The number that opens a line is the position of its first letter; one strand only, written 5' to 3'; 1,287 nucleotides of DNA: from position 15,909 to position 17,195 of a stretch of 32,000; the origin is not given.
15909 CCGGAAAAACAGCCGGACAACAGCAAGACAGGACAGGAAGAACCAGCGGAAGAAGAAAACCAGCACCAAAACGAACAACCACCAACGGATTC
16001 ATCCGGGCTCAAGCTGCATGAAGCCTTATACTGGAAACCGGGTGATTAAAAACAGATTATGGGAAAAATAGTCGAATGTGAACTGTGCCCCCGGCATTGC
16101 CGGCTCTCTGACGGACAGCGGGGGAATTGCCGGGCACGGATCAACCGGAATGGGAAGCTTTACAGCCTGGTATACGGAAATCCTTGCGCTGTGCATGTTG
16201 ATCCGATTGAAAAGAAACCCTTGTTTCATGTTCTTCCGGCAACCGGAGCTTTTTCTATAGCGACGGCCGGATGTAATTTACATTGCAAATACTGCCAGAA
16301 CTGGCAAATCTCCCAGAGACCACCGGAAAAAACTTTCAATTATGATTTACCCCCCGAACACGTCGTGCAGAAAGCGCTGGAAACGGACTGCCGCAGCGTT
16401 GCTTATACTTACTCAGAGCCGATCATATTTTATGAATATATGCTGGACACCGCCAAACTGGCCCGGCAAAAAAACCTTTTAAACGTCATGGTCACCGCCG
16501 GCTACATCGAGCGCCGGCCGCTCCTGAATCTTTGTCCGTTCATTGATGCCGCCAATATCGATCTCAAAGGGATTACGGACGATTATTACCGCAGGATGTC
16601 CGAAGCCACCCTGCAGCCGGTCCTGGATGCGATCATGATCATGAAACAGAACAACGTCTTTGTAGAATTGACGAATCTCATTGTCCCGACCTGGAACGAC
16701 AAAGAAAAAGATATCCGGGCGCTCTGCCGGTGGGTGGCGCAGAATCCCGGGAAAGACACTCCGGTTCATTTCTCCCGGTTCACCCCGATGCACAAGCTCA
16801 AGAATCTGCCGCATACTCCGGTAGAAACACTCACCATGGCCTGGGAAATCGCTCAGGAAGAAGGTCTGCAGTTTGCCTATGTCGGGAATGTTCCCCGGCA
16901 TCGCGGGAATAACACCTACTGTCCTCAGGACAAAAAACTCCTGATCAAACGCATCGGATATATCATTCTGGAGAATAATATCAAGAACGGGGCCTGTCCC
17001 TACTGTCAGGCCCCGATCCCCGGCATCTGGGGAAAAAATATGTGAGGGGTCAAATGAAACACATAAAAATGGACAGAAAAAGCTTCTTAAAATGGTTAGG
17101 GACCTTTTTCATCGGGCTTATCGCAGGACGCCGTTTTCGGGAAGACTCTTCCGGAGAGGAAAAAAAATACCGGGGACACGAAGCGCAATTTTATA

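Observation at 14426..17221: Radical SAM cluster with a NosR-like electron conduit and two motif-sharing small peptides, but no AMMECR1/Memo partners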

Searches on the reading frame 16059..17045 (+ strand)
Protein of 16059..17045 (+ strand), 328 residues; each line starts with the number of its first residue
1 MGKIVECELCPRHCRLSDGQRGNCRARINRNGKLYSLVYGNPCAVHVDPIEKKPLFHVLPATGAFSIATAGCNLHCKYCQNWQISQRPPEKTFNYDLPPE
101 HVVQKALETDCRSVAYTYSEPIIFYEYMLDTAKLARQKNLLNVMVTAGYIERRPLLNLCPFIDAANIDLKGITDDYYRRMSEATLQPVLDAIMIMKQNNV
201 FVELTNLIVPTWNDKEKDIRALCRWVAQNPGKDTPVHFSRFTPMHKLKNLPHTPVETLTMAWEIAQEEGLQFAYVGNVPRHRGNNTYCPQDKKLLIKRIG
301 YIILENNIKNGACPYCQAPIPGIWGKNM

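Call 3: search_protein_families(library=pfam, proteins=[window:16059-17045:+], max_evalue=0.01)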
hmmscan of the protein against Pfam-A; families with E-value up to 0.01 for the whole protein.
window:16059-17045:+ (328 aa): 2 families
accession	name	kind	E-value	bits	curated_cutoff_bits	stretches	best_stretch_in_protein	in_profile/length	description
PF04055.27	Radical_SAM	-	1.7e-18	67.8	29.5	1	68-220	3-163/166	Radical SAM superfamily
PF13353.11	Fer4_12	-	0.0013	19.4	22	1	68-150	11-93/137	4Fe-4S single cluster domain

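Call 4: search_protein_families(library=ncbifam, proteins=[window:16059-17045:+], max_evalue=0.01)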
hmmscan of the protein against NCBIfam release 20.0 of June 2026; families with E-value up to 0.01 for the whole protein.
window:16059-17045:+ (328 aa): 20 families
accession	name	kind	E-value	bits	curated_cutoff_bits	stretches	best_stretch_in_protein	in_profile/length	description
TIGR04337.1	AmmeMemoSam_rS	hypoth_equivalog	7.1e-109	363.9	220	1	5-326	12-335/349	AmmeMemoRadiSam system radical SAM enzyme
TIGR04041.1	activase_YjjW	hypoth_equivalog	5.8e-14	52.2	250.2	1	120-244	118-241/276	YjjW family glycine radical enzyme activase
TIGR02493.1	PFLA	equivalog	3.1e-13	49.6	231.75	1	67-229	20-186/235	pyruvate formate-lyase-activating protein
NF048010.1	SfplDhtActHpsHDes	equivalog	1.1e-12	47.4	430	1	119-230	140-253/298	(2S)-3-sulfopropanediol dehydratase activating enzyme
TIGR02494.1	PFLE_PFLC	subfamily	1.2e-11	44.5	174.35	1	120-248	133-258/293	glycyl-radical enzyme activating protein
TIGR02495.1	NrdG2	equivalog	2.8e-09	36.6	131.15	1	62-229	16-183/193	anaerobic ribonucleoside-triphosphate reductase activating protein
NF008356.0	PRK11145.1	equivalog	1.2e-08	34.5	375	1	66-227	24-189/246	pyruvate formate lyase 1-activating protein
NF033717.2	HPDL_rSAM_activ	equivalog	9.2e-08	31.7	420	1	113-228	133-250/311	4-hydroxyphenylacetate decarboxylase activase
NF043069.1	T4HPD_activ_SAM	equivalog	2.1e-07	30.6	425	1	114-229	127-242/299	trans-4-hydroxy-L-proline dehydratase activase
TIGR02666.1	moaA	equivalog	2.1e-07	30.2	284.05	1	69-230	17-184/336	GTP 3',8-cyclase MoaA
TIGR04395.1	cutC_activ_rSAM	equivalog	2.6e-07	30.2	360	1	120-229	139-248/309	choline TMA-lyase-activating enzyme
TIGR04003.1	rSAM_BssD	equivalog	2.9e-07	30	496.45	1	114-229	131-247/314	[benzylsuccinate synthase]-activating enzyme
NF033719.1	ind_deCO2_activ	equivalog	2.9e-05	23.5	425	1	118-229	137-248/302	indoleacetate decarboxylase activase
NF048008.1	SfplDhtActHpfHKleb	equivalog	9.9e-05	21.8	500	1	116-228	132-244/308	(2S)-3-sulfopropanediol dehydratase activating enzyme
NF045574.1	sacti_mat_StsB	exception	0.00057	18.8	625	1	65-209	99-241/466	StsB family radical SAM/SPASM domain sactipeptide maturase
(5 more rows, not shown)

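Call 9: find_related_loci(query=window:16059-17045:+, collection=genome_contigs, flank=6000)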
Query window:16059-17045:+ (328 aa) in genome_contigs; peptide patterns used: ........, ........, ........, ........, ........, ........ (x = any residue, [..] = any of these).
240 stretches matched a pattern; 184 encode a relative of the query (tblastn E <= 1e-3); the best 80 are kept; 80 distinct loci.
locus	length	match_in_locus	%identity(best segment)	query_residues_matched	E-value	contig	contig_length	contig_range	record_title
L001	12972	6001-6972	80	1-324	0e+0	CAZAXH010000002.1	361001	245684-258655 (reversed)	MAG TPA_asm: uncultured Planctomycetales bacterium isolate binchicken_co117_398 genome assembly, contig: NODE_11_length_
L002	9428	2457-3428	79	1-324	0e+0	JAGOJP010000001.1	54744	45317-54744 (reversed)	MAG: Candidatus Omnitrophota bacterium isolate Go_SlDig_bin_317 Go_SlDig_1453_length_54744_cov_4.696486, whole genome sh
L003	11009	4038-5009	72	1-324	2e-168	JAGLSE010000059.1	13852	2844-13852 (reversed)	MAG: Candidatus Omnitrophota bacterium isolate RS_9_43 ROV157_9.bin.43.fa_59, whole genome shotgun sequence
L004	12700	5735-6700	71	3-324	6e-166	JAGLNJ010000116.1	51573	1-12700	MAG: Candidatus Omnitrophota bacterium isolate RS_6_36 ROV157_6.bin.36.fa_116, whole genome shotgun sequence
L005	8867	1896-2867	69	1-324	8e-162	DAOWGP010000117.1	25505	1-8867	MAG TPA_asm: Candidatus Omnitrophota bacterium isolate CSMAG_1994 CSMAG_1994_k141_3547972_length_25505_cov_56.7393, whol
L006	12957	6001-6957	70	7-325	4e-161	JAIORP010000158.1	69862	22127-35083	MAG: Candidatus Omnitrophota bacterium isolate SMBSF21 20074_Bin_2_contigs_1_c_000000000050, whole genome shotgun sequen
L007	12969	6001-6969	69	3-325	7e-160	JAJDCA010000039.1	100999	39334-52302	MAG: Candidatus Omnitrophota bacterium isolate OFTM38 OFTM38_38, whole genome shotgun sequence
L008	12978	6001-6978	67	1-326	4e-160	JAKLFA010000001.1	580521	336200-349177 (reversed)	MAG: Candidatus Omnitrophota bacterium isolate RA.bin146 RA.bin146_1, whole genome shotgun sequence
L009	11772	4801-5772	72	1-324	2e-158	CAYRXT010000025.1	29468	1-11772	MAG TPA_asm: uncultured Planctomycetales bacterium isolate SRP141376_co4_105 genome assembly, contig: NODE_2857_length_2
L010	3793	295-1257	67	5-325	8e-162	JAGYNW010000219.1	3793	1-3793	MAG: Candidatus Omnitrophota bacterium isolate M55B153 219, whole genome shotgun sequence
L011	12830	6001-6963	67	4-324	9e-153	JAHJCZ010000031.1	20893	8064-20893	MAG: Candidatus Omnitrophota bacterium isolate Modern_marine.mb.324 Modern_marine.mb.324_k141_507678, whole genome shotg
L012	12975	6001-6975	64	1-325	8e-153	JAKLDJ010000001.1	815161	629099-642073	MAG: Candidatus Omnitrophota bacterium isolate RA.bin107 RA.bin107_1, whole genome shotgun sequence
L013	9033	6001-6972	64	1-324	2e-151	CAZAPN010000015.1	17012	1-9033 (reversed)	MAG TPA_asm: uncultured Planctomycetales bacterium isolate binchicken_co154_239 genome assembly, contig: NODE_5869_lengt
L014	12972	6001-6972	65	1-324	2e-151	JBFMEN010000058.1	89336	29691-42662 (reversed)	MAG: Candidatus Omnitrophota bacterium isolate MAG246 MAG246_58, whole genome shotgun sequence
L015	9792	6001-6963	65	4-324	5e-151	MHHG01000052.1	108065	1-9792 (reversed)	MAG: Omnitrophica WOR_2 bacterium RIFOXYA2_FULL_38_17 rifoxya2_full_scaffold_48, whole genome shotgun sequence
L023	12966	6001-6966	61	3-324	2e-139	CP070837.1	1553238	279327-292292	MAG: Candidatus Omnitrophota bacterium isolate bin103 chromosome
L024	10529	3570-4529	63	5-324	1e-138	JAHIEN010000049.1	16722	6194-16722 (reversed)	MAG: Candidatus Omnitrophota bacterium isolate KR11_0.1_MetaG.mb.20 KR11_0.1_MetaG.mb.20_k141_446082, whole genome shotg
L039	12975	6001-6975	55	2-326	4e-130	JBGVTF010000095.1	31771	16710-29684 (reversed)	MAG: Anaerolineae bacterium isolate S_237_B7 k127_654055, whole genome shotgun sequence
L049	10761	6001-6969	58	2-324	3e-127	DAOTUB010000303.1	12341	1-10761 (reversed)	MAG TPA_asm: Anaerolineae bacterium isolate F17_41 k129_3827137, whole genome shotgun sequence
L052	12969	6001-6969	55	3-325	8e-126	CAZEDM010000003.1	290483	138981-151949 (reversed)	MAG TPA_asm: uncultured Ignavibacteria bacterium isolate SRP323688_co1_186 genome assembly, contig: NODE_52_length_29048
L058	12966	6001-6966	56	2-324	7e-124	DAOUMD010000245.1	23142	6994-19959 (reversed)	MAG TPA_asm: Anaerolineae bacterium isolate W31_78 k127_365210, whole genome shotgun sequence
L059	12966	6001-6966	54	4-325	1e-123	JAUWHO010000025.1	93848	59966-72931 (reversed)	MAG: Candidatus Zixiibacteriota bacterium isolate CSMAG_2270 CSMAG_2270_k141_3480133_length_93848_cov_11.4212, whole gen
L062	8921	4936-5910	53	4-328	6e-123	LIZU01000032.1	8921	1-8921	MAG: candidate division Zixibacteria bacterium DG_27 WOR1_52_54_11816, whole genome shotgun sequence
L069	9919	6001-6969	55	2-324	3e-122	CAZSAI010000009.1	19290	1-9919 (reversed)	MAG TPA_asm: uncultured Planctomycetia bacterium isolate binchicken_co19_531 genome assembly, contig: NODE_4474_length_1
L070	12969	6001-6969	54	2-324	2e-121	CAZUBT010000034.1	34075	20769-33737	MAG TPA_asm: uncultured Desulfobacterales bacterium isolate SRP302447_co1_423 genome assembly, contig: NODE_3513_length_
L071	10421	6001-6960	56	5-324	5e-121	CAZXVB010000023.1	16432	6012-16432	MAG TPA_asm: uncultured Anaerolineales bacterium isolate binchicken_co256_477 genome assembly, contig: NODE_7965_length_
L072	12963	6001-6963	55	4-324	8e-121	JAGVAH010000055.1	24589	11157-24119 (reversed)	MAG: Syntrophobacterales bacterium isolate DeMMO6_13 c_000000027294, whole genome shotgun sequence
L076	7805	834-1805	53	5-328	5e-120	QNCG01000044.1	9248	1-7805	MAG: Candidatus Omnitrophota bacterium isolate B32_G15 B32_Guay15_scaffold_02181, whole genome shotgun sequence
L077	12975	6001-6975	54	4-328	2e-119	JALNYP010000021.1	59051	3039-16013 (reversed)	MAG: Syntrophobacterales bacterium isolate SO_2017_GW1 bin 185 NODE_2794_length_59051_cov_1.443266_OW334_2017, whole gen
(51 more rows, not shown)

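Call 23: search_solved_structures(query=window:16059-17045:+, max_evalue=0.001)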
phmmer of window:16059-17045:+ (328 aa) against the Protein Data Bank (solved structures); distinct sequences matched with E-value up to 0.001: 2.
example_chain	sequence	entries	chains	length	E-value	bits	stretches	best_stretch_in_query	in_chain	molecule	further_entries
3c8f_A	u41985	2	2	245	2.3e-06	30.4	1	69-224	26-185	Pyruvate formate-lyase 1-activating enzyme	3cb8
8fo0_A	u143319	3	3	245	1.7e-05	27.6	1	69-224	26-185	Pyruvate formate-lyase 1-activating enzyme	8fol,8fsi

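Call 24: search_protein_families(library=ncbifam, proteins=[L052:5821-6972:+, L023:5878-6969:+, L039:5707-7026:+], max_evalue=1e-20)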
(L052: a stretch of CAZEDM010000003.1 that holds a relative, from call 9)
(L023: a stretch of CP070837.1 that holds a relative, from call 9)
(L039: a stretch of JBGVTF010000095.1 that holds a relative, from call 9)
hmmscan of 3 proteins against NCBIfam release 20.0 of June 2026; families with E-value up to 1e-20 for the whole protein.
L052:5821-6972:+ (383 aa): 1 family
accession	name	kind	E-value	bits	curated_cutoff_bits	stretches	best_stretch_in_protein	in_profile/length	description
TIGR04337.1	AmmeMemoSam_rS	hypoth_equivalog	1.2e-117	392.7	220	1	52-382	1-333/349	AmmeMemoRadiSam system radical SAM enzyme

L023:5878-6969:+ (363 aa): 1 family
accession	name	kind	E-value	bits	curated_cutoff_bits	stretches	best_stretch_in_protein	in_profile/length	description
TIGR04337.1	AmmeMemoSam_rS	hypoth_equivalog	4.7e-118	394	220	1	35-362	3-332/349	AmmeMemoRadiSam system radical SAM enzyme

L039:5707-7026:+ (439 aa): 1 family
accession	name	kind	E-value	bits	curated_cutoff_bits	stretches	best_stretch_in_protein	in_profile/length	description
TIGR04337.1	AmmeMemoSam_rS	hypoth_equivalog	3.2e-112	374.8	220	1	98-427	8-339/349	AmmeMemoRadiSam system radical SAM enzyme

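Call 36: search_protein_families(library=pfam, proteins=[L024:4719-6194:+, L049:7090-8685:+, L071:3603-4727:+, L049:4910-5704:+, L059:4914-5816:+, L072:4415-5320:+, L062:5927-8206:+, L069:4631-5878:+, L024:2197-3372:+], max_evalue=0.001)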
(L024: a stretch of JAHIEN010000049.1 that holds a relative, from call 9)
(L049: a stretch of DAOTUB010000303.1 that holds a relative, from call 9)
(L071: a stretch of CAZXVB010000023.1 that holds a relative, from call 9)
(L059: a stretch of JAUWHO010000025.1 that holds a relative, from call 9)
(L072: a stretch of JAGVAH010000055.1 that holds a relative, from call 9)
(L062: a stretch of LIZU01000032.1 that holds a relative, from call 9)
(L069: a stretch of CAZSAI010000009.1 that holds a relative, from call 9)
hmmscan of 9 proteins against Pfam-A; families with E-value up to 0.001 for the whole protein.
L024:4719-6194:+ (491 aa): 2 families
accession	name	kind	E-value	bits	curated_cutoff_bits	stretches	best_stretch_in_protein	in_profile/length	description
PF01875.22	Memo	-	9.7e-61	205.8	27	1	27-290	2-269/269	Memo-like protein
PF01871.22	AMMECR1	-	7.7e-59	198.4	25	1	324-489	2-168/168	AMMECR1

L049:7090-8685:+ (531 aa): 2 families
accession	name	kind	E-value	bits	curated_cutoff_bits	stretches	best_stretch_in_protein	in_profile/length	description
PF01871.22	AMMECR1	-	8.6e-56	188.5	25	1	365-529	2-168/168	AMMECR1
PF01875.22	Memo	-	6.3e-53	180.1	27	1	64-321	2-256/269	Memo-like protein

L071:3603-4727:+ (374 aa): 1 family
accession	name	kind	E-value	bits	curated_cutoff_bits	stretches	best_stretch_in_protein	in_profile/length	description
PF05140.19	ResB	-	4e-31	108.8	24.6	2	24-297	3-269/486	ResB-like family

L049:4910-5704:+ (264 aa): 1 family
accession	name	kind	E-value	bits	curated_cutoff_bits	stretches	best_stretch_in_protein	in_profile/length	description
PF01578.25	Cytochrom_C_asm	-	2.4e-41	142.2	29.9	1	60-254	3-209/212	Cytochrome C assembly protein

L059:4914-5816:+ (300 aa): 1 family
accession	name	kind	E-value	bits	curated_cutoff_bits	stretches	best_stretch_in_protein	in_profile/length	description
PF04015.17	DUF362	-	5.8e-18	66.1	24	1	56-249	1-199/200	Domain of unknown function (DUF362)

L072:4415-5320:+ (301 aa): 10 families
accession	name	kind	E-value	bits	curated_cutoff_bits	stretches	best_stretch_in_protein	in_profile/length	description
PF12801.12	Fer4_5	-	1e-17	64.2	22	2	79-119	7-46/48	4Fe-4S binding domain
PF12838.12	Fer4_7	-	6.5e-09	36.6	27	1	207-249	8-52/52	4Fe-4S dicluster domain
PF00037.32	Fer4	-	7.8e-09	35.4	21.1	1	230-249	3-22/24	4Fe-4S binding domain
PF13746.11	Fer4_18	-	3.9e-07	30.7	27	1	231-272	57-97/114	4Fe-4S dicluster domain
PF12837.12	Fer4_6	-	1.1e-06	28.7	25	1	229-249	3-23/24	4Fe-4S binding domain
PF13187.11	Fer4_9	-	2e-05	25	27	1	208-249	9-51/52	4Fe-4S dicluster domain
PF13183.11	Fer4_8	-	9e-05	23.4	27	0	234-249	53-68/68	4Fe-4S dicluster domain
PF14697.11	Fer4_21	-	0.00022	21.8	35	0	207-247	14-53/59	4Fe-4S dicluster domain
PF13237.11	Fer4_10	-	0.00022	21.6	25.5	1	232-270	6-52/53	4Fe-4S dicluster domain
PF12797.12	Fer4_2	-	0.00032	20.9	24.5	1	231-247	6-22/22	4Fe-4S binding domain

L062:5927-8206:+ (759 aa): 3 families
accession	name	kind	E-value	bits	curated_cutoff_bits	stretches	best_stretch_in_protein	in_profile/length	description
PF01564.23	Spermine_synth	-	6.7e-19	68.6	22.9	1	288-407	9-130/186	Spermine/spermidine synthase domain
PF08242.18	Methyltransf_12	-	0.00012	23.2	30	1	304-405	3-98/98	Methyltransferase domain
PF13649.12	Methyltransf_25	-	0.00034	21.7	27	1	304-403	4-97/97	Methyltransferase domain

L069:4631-5878:+ (415 aa): 2 families
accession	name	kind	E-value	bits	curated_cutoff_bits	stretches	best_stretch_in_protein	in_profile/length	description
PF12801.12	Fer4_5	-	6.4e-18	64.9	22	2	236-281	3-48/48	4Fe-4S binding domain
PF04205.19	FMN_bind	-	3.4e-14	53.7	22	1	70-149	1-75/77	FMN-binding domain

L024:2197-3372:+ (391 aa): 2 families
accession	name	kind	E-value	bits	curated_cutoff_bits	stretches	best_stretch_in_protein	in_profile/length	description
PF12801.12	Fer4_5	-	2.3e-12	47.1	22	2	250-295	2-47/48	4Fe-4S binding domain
PF04205.19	FMN_bind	-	1.7e-10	41.8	22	1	83-160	1-73/77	FMN-binding domain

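Call 40: find_homologous_proteins(query=window:16059-17042:+, max_evalue=1e-30)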
Query window:16059-17042:+ (328 aa): 7999 proteins with E <= 1e-30 among 8000 candidates; the best 120 are listed.
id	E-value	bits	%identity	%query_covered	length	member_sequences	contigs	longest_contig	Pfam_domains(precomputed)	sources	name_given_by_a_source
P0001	3.7e-197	673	100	87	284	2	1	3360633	PF04055.28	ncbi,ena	-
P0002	1.9e-188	644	82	99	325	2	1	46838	PF04055.28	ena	-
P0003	4.6e-187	639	81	99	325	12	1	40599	PF04055.28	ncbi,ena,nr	ncbi:MAG TPA: AmmeMemoRadiSam system radical SAM enzyme [Candidatus Omnitrophota bacterium]|nr:AmmeM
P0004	3.5e-184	630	78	99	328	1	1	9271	PF04055.28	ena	-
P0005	2.9e-169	581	73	99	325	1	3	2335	PF04055.28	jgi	-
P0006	3.9e-169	580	73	99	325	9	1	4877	PF04055.28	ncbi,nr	ncbi:MAG: AmmeMemoRadiSam system radical SAM enzyme [Candidatus Omnitrophica bacterium]|nr:AmmeMemoR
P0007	1.6e-167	575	72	98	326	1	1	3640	PF04055.28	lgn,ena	-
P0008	3.1e-167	574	72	99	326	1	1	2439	PF04055.28,PF13353.12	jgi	-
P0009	3.3e-167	574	73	98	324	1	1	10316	PF04055.28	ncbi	-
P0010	3.9e-167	574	71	100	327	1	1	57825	PF04055.28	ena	-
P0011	1.2e-166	572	71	99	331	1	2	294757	PF04055.28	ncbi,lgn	-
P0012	1.6e-166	572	71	99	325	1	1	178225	PF04055.28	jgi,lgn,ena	-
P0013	2.3e-166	571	72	99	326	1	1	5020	PF04055.28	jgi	-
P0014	3.1e-166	571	72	99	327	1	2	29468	PF04055.28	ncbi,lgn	-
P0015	7.2e-166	570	69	99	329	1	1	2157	PF04055.28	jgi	jgi:pyruvate formate lyase activating enzyme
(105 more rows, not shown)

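Call 43: find_encoding_contigs(protein=P0001, flank=10000, max_places=3)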
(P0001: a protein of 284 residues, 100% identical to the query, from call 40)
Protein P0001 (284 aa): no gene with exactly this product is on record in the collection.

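Call 47: find_homologous_proteins(query=L052:5821-6969:+, max_evalue=1e-30)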
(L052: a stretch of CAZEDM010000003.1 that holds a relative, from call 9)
Query L052:5821-6969:+ (383 aa): 8000 proteins with E <= 1e-30 among 8000 candidates; the best 120 are listed.
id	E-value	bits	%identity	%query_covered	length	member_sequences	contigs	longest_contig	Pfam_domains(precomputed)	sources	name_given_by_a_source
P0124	2.1e-266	901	100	100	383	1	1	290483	PF04055.28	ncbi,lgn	-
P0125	1.2e-255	865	95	100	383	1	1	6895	PF04055.28,PF13353.12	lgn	-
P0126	1.3e-230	783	84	100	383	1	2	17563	PF04055.28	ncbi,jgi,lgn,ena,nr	ncbi:MAG: AmmeMemoRadiSam system radical SAM enzyme [candidate division Zixibacteria bacterium]|nr:A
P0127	2.5e-227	772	83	100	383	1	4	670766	PF04055.28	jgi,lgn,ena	jgi:pyruvate formate lyase activating enzyme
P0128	2.8e-225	765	82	100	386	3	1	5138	PF04055.28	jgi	-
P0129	7.7e-224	761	81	100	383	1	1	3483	PF04055.28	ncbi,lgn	-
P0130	9.1e-223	757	81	100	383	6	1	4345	PF04055.28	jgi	jgi:pyruvate formate lyase activating enzyme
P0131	3.9e-219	745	81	100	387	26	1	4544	PF04055.28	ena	-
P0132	1.1e-218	744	80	100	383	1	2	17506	PF04055.28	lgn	-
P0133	6.3e-218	741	80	100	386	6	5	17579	PF04055.28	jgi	jgi:pyruvate formate lyase activating enzyme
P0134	5.4e-216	735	87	91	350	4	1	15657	PF04055.28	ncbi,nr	ncbi:MAG: AmmeMemoRadiSam system radical SAM enzyme [candidate division Zixibacteria bacterium RBG_1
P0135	1.3e-183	628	68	100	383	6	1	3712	PF04055.28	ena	-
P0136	3.9e-183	627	69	100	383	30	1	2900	PF04055.28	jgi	jgi:pyruvate formate lyase activating enzyme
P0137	3.9e-183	627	69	100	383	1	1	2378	PF04055.28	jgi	jgi:pyruvate formate lyase activating enzyme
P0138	1.2e-182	625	68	100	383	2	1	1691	PF04055.28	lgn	-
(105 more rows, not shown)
